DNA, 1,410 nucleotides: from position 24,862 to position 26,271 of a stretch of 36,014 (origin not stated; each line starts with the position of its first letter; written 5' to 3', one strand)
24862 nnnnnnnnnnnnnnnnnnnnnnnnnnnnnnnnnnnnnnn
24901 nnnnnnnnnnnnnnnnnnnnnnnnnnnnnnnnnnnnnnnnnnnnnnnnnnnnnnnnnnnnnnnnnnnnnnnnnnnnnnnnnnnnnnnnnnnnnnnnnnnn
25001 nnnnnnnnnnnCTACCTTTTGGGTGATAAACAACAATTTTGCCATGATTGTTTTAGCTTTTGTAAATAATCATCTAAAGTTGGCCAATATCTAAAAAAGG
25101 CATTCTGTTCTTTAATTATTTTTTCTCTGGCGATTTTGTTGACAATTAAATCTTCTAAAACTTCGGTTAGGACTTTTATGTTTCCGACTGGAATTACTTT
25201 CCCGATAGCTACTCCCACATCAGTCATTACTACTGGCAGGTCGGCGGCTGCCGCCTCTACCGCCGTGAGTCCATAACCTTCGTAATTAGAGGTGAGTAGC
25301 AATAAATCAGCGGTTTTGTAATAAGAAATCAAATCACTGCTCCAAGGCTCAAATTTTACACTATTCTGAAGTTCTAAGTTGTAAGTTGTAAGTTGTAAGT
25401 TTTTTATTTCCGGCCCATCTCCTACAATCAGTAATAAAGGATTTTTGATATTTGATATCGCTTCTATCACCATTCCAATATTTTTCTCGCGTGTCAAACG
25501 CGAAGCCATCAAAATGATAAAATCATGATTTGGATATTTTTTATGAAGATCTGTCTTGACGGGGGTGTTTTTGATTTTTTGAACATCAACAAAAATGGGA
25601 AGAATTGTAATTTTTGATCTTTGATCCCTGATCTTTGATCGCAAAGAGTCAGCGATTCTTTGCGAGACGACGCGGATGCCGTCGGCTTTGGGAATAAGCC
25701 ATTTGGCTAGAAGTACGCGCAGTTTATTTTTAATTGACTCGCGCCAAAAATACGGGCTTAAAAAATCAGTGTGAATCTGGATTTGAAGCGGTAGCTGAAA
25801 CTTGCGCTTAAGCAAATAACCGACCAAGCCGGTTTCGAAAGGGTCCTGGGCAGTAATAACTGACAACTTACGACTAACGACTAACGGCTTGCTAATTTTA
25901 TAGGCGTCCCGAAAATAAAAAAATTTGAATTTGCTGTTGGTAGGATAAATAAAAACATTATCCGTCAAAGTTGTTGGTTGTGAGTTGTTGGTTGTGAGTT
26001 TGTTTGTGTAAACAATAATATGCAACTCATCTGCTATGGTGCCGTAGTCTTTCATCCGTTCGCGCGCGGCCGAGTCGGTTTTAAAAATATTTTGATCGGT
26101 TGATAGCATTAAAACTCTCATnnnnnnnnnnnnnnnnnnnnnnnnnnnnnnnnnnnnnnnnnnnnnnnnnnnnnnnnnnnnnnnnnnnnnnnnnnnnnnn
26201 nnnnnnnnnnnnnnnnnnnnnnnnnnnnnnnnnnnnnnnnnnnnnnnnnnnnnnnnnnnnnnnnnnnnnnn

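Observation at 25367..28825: Heptanucleotide-periodic tandem repeats embedded in frame in GT4 glycosyltransferase genes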

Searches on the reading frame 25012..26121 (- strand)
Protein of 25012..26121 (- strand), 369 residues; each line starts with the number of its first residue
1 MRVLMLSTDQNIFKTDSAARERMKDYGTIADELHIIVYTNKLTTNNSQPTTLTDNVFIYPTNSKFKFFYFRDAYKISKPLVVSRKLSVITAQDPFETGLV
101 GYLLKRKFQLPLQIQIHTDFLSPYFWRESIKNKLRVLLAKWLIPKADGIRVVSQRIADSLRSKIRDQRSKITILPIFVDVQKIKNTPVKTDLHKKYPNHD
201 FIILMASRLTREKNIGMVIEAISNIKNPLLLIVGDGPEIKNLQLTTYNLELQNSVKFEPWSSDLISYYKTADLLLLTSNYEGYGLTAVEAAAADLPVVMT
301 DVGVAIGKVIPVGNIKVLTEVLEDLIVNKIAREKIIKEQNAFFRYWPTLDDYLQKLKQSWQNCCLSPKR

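Call 7: search_protein_families(library=pfam, proteins=[window:25012-26121:-])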
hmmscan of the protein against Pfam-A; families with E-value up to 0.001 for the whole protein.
window:25012-26121:- (369 aa): 5 families
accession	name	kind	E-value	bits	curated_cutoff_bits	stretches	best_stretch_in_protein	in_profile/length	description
PF00534.26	Glycos_transf_1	-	1.3e-26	93.7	26.4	1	197-337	12-167/172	Glycosyl transferases group 1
PF13692.12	Glyco_trans_1_4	-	4.4e-21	76.1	27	1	202-313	3-118/142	Glycosyl transferases group 1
PF13439.12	Glyco_transf_4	-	1.8e-10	41.5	28.5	1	57-181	48-169/170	Glycosyltransferase Family 4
PF20706.3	GT4-conflict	-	3.3e-10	40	26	1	142-301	143-312/385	Family 4 Glycosyltransferase in conflict systems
PF13579.12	Glyco_trans_4_4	-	2.7e-07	31.5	29.7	1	83-175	69-156/158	Glycosyl transferase 4-like domain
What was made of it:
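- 25012..26121 (-): GT4 glycosyltransferase gene 'gtC' (369 aa), host of patches 1-4 and one weak patch. Pfam Glycos_transf_1 at 1.3e-26 and Glyco_transf_4 (call 7).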

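Call 10: find_encoding_contigs(protein=window:25012-26121:-, flank=10000, max_places=10)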
Protein window:25012-26121:- (369 aa): no gene with exactly this product is on record in the collection.
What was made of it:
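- Tried and rejected: Exact-protein look-up of the window's gtC: not on record (call 10).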

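Call 11: find_homologous_proteins(query=window:25012-26121:-)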
Query window:25012-26121:- (369 aa): 2928 proteins with E <= 0.001 among 7636 candidates; the best 120 are listed.
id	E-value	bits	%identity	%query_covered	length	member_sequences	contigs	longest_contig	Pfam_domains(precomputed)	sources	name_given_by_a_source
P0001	6.3e-241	817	100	100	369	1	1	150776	PF00534.27,PF13579.13,PF13439.13,PF20706.4,PF13692.13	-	-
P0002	3.1e-143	495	61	100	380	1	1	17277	PF00534.27,PF13579.13,PF13439.13,PF20706.4,PF13692.13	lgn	-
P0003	3.2e-136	472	60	98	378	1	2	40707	PF00534.27,PF13579.13,PF13439.13,PF20706.4,PF13692.13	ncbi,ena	ncbi:MAG: glycosyltransferase family 4 protein [Patescibacteria group bacterium]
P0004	1.7e-134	467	66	89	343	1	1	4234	PF00534.27,PF13439.13,PF20706.4,PF13692.13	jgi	-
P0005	1.8e-134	467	59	100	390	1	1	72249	PF00534.27,PF13579.13,PF13439.13,PF20706.4,PF13692.13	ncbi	-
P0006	1.2e-128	447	57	98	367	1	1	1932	PF00534.27,PF13579.13,PF13439.13,PF20706.4,PF13692.13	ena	-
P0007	1.1e-124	434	58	99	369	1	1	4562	PF00534.27,PF13439.13,PF20706.4,PF13692.13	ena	-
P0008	3.5e-124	433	57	98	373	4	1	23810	PF00534.27,PF13439.13,PF20706.4,PF13692.13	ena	-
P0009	3.2e-123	430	56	99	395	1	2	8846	PF00534.27,PF13579.13,PF20706.4,PF13692.13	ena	-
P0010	2.3e-122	427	56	98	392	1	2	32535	PF00534.27,PF13439.13,PF20706.4,PF13692.13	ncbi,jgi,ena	-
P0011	9.6e-122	425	58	99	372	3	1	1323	PF00534.27,PF13439.13,PF20706.4,PF13692.13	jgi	-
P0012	1.1e-121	425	57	97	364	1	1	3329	PF00534.27,PF13439.13,PF20706.4,PF13692.13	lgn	-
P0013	1.4e-121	424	55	97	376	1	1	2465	PF00534.27,PF13579.13,PF13439.13,PF20706.4,PF13692.13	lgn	-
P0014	1.0e-120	421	57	97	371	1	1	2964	PF00534.27,PF13439.13,PF20706.4,PF13692.13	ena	-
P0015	7.1e-120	419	57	99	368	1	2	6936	PF00534.27,PF13439.13,PF20706.4,PF13692.13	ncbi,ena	-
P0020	5.8e-118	412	55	97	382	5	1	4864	PF00534.27,PF13439.13,PF20706.4,PF13692.13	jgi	-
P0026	9.5e-117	408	56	99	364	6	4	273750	PF00534.27,PF20706.4,PF13692.13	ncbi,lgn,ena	ncbi:MAG: glycosyltransferase family 4 protein [Patescibacteria group bacterium]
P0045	2.1e-110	387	51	97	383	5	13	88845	PF00534.27,PF13579.13,PF13439.13,PF20706.4,PF13692.13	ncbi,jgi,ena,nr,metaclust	ncbi:MAG: hypothetical protein A3J63_01710 [Candidatus Moranbacteria bacterium RIFCSPHIGHO2_02_FULL_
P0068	6.0e-106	373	57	89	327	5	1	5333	PF00534.27,PF13439.13,PF20706.4,PF13692.13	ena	-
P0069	2.1e-105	371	52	97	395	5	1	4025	PF00534.27,PF13579.13,PF13439.13,PF20706.4,PF13692.13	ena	-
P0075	6.2e-105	369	51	97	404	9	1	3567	PF00534.27,PF20706.4,PF13692.13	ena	-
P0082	2.3e-104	368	54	89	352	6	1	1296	PF00534.27,PF13579.13,PF13439.13,PF20706.4,PF13692.13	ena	-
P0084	3.6e-104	367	50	98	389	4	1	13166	PF00534.27,PF13579.13,PF13439.13,PF13692.13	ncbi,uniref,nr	ncbi:MAG: hypothetical protein A2909_01585 [Candidatus Tagabacteria bacterium RIFCSPLOWO2_01_FULL_39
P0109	3.2e-102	360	54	89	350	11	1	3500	PF00534.27,PF13579.13,PF13439.13,PF20706.4,PF13692.13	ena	-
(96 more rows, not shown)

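Call 14: find_related_loci(query=A1, collection=genome_contigs, flank=10000)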
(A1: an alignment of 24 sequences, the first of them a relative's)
Query A1 (369 aa) in genome_contigs; peptide patterns used: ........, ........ (x = any residue, [..] = any of these).
280 stretches matched a pattern; 235 encode a relative of the query (tblastn E <= 1e-3); the best 80 are kept; 80 distinct loci.
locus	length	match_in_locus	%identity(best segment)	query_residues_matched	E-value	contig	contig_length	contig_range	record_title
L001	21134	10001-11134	60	1-361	5e-147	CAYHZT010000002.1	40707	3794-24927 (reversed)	MAG TPA_asm: uncultured Candidatus Saccharibacteria bacterium isolate ERP119705_co1_1093 genome assembly, contig: NODE_8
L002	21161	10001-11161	53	1-368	2e-131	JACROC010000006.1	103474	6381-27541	MAG: Candidatus Harrisonbacteria bacterium isolate NC_groundwater_1951_Pr3_S-0.2um_42_5 scaffold_611587, whole genome sh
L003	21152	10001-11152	59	7-369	3e-131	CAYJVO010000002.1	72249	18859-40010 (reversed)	MAG TPA_asm: uncultured Candidatus Saccharibacteria bacterium isolate ERP125453_co1_472 genome assembly, contig: NODE_21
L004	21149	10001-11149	54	1-359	6e-129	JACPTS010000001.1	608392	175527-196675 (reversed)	MAG: Candidatus Harrisonbacteria bacterium isolate NC_groundwater_738_Ag_S-0.65um_42_30 S37_SO-6_scaffold_114001, whole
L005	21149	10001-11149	56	1-363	1e-128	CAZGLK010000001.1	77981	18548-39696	MAG TPA_asm: uncultured Candidatus Saccharibacteria bacterium isolate binchicken_co38_1088 genome assembly, contig: NODE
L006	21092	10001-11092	56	1-366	1e-127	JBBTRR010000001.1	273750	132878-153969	MAG: Patescibacteria group bacterium isolate H52-bin035_1 H52_bin035_1_000000000001, whole genome shotgun sequence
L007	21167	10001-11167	54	1-368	5e-125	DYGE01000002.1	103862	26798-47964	MAG TPA_asm: Candidatus Paceibacter sp. isolate BE2012_5_45_13 Afr_mines_BE2012_102_length_103862_cov_5_695098, whole ge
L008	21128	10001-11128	54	1-359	8e-123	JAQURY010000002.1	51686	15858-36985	MAG: Candidatus Paceibacterota bacterium isolate STD1_84 NODE_1242_length_51686_cov_3.827964_Sandtown_D1, whole genome s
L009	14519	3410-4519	51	3-359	4e-120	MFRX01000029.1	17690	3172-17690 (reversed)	MAG: Candidatus Moranbacteria bacterium RIFCSPHIGHO2_02_FULL_40_12b rifcsphigho2_02_scaffold_5506, whole genome shotgun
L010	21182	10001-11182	52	1-363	1e-119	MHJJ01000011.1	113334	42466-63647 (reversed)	MAG: Candidatus Harrisonbacteria bacterium RIFCSPLOWO2_01_FULL_44_18 rifcsplowo2_01_scaffold_697, whole genome shotgun s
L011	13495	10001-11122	52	1-363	8e-115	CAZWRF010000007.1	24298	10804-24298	MAG TPA_asm: uncultured Candidatus Saccharibacteria bacterium isolate binchicken_co150_727 genome assembly, contig: NODE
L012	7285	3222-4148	55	1-305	3e-112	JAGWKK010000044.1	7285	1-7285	MAG: Patescibacteria group bacterium isolate REEB16 contig-150_13492, whole genome shotgun sequence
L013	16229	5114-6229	49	1-363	4e-112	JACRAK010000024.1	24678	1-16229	MAG: Candidatus Azambacteria bacterium isolate NC_groundwater_1591_Pr3_B-0.1um_51_37 SR-2_scaffold_141_2956556, whole ge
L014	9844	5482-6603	48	1-363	2e-111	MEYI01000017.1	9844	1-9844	MAG: Candidatus Azambacteria bacterium RBG_16_47_10 RBG_16_scaffold_22069, whole genome shotgun sequence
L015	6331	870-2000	48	1-365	3e-111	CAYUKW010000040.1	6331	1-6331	MAG TPA_asm: uncultured Candidatus Saccharibacteria bacterium isolate SRP193066_co2_3 genome assembly, contig: NODE_6348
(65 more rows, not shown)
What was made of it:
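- Tried and rejected: They recur at homologous sites in MAG records from many different studies and in one complete genome (call 14).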

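Call 26: list_cluster_members(proteins=[P0045, P0026, P0075, P0109, P0020, P0068, P0069, P0082, P0008, P0084])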
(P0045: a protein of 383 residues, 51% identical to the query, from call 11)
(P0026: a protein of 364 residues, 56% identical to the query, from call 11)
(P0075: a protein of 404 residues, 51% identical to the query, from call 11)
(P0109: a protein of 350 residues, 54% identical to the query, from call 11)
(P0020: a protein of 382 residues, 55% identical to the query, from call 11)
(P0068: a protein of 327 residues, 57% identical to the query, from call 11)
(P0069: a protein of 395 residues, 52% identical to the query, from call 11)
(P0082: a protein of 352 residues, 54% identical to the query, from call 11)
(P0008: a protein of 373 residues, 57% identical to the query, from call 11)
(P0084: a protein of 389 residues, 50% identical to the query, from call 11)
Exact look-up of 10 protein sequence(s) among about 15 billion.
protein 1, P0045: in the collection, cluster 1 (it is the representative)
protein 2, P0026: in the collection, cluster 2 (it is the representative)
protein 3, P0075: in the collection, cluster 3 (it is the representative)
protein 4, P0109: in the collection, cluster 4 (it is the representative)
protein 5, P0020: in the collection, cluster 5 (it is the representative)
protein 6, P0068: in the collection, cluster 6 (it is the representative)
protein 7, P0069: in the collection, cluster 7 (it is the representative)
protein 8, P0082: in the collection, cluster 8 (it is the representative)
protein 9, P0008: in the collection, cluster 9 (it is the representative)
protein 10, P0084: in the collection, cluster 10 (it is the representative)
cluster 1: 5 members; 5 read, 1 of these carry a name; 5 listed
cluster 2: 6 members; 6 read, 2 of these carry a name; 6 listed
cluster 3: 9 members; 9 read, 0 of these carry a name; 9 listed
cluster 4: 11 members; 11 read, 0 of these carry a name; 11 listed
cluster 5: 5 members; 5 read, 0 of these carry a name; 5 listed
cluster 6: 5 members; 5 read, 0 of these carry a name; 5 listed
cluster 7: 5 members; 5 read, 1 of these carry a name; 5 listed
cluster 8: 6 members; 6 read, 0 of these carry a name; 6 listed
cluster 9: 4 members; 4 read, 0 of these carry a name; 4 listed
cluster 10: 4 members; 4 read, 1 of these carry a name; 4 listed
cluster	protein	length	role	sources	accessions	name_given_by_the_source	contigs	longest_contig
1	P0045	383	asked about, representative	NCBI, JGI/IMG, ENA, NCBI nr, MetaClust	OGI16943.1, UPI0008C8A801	MAG: hypothetical protein A3J63_01710 [Candidatus Moranbacteria bacterium ... | status=active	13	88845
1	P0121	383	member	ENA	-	-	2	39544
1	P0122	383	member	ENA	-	-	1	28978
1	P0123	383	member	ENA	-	-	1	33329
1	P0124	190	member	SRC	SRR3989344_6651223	-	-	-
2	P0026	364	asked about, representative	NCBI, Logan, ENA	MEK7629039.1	MAG: glycosyltransferase family 4 protein [Patescibacteria group bacterium]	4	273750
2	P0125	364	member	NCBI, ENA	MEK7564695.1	MAG: glycosyltransferase family 4 protein [Patescibacteria group bacterium]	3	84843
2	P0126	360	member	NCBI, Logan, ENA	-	-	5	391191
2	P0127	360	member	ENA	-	-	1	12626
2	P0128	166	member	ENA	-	-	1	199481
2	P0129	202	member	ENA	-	-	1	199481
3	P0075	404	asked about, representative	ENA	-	-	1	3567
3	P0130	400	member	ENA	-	-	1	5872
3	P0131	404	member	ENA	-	-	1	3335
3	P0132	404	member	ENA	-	-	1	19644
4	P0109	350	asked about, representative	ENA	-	-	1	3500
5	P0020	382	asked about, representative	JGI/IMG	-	-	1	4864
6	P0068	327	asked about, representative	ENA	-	-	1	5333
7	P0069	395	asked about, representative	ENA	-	-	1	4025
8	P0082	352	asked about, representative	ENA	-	-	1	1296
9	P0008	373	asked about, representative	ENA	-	-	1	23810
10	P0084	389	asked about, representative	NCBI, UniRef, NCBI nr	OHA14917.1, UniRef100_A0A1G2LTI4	MAG: hypothetical protein A2909_01585 [Candidatus Tagabacteria bacterium ... | Uncharacterized protein n=1 Tax=Candidatus Tagabacteria bacterium ...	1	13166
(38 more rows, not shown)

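Call 39: predict_structure(alignment_id=A1)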
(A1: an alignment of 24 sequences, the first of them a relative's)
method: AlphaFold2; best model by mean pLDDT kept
length: 369 residues; sequences in the alignment: 24
mean_pLDDT: 92.0   pTM: 0.87
mean pLDDT of the five models: 92.0, 91.9, 90.9, 89.9, 87.1
residues with pLDDT >= 90: 289; 70-90: 67; 50-70: 13; < 50: 0
segments of 3 or more residues with pLDDT < 50: none
pLDDT, mean of each block of 10 residues (from residue 1): 95 89 96 95 70 95 89 95 94 95 96 94 87 94 96 91 86 92 96 96 93 91 95 94 97 96 94 90 82 94 80 92 97 97 93 96 82
secondary structure, 60 per line:
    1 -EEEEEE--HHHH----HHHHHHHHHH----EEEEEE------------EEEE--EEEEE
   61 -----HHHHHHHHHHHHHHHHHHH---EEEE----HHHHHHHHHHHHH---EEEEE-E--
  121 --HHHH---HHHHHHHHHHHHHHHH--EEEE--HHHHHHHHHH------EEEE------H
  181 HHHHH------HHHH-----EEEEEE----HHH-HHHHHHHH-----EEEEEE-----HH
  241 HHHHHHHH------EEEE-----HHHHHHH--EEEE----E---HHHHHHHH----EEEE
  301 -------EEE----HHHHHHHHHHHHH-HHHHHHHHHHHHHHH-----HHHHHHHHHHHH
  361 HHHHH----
elements in order: E2-7 H10-13 H18-27 E32-37 E50-53 E56-60 H66-84 E88-91 H96-108 E112-116 H123-126 H130-145 E148-151 H154-163 E170-173 H180-185 H192-195 E201-206 H215-222 E228-233 H239-248 E255-258 H264-270 E273-276 H285-292 E297-300 E308-310 H315-327 H329-343 H349-365
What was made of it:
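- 25012..26121 (-): AlphaFold2 model with pLDDT 92 and a GT-B fold (call 39).
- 25369..25401 (.): Patch 1: (AAGTTGT)x4.7; coding strand ACAACTT; peptide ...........; gtC residues 241-251, the helix after GDGPE (hot spot E). Helix 239-248 (call 39).
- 25613..25640 (.): Patch 2: (TTTGATC)x4; peptide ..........; gtC residues 161-170 (hot spot C, interdomain region). End of helix 154-163 plus loop 164-169 (call 39).
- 25969..26000 (.): Patch 4: (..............)x2.3, two alternating heptamers; peptide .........; gtC residues 41-51 (hot spot A, loop). Loop 38-49, pLDDT about 70 (call 39).
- On GT4 (GT-B fold) glycosyltransferases, the host genes: AlphaFold2 model of gtC with alternating strand-helix elements (call 39).
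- Checked: In the AlphaFold2 model of 25012-26121 (pLDDT 92, call 39), patch 1 encodes helix 239-248.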
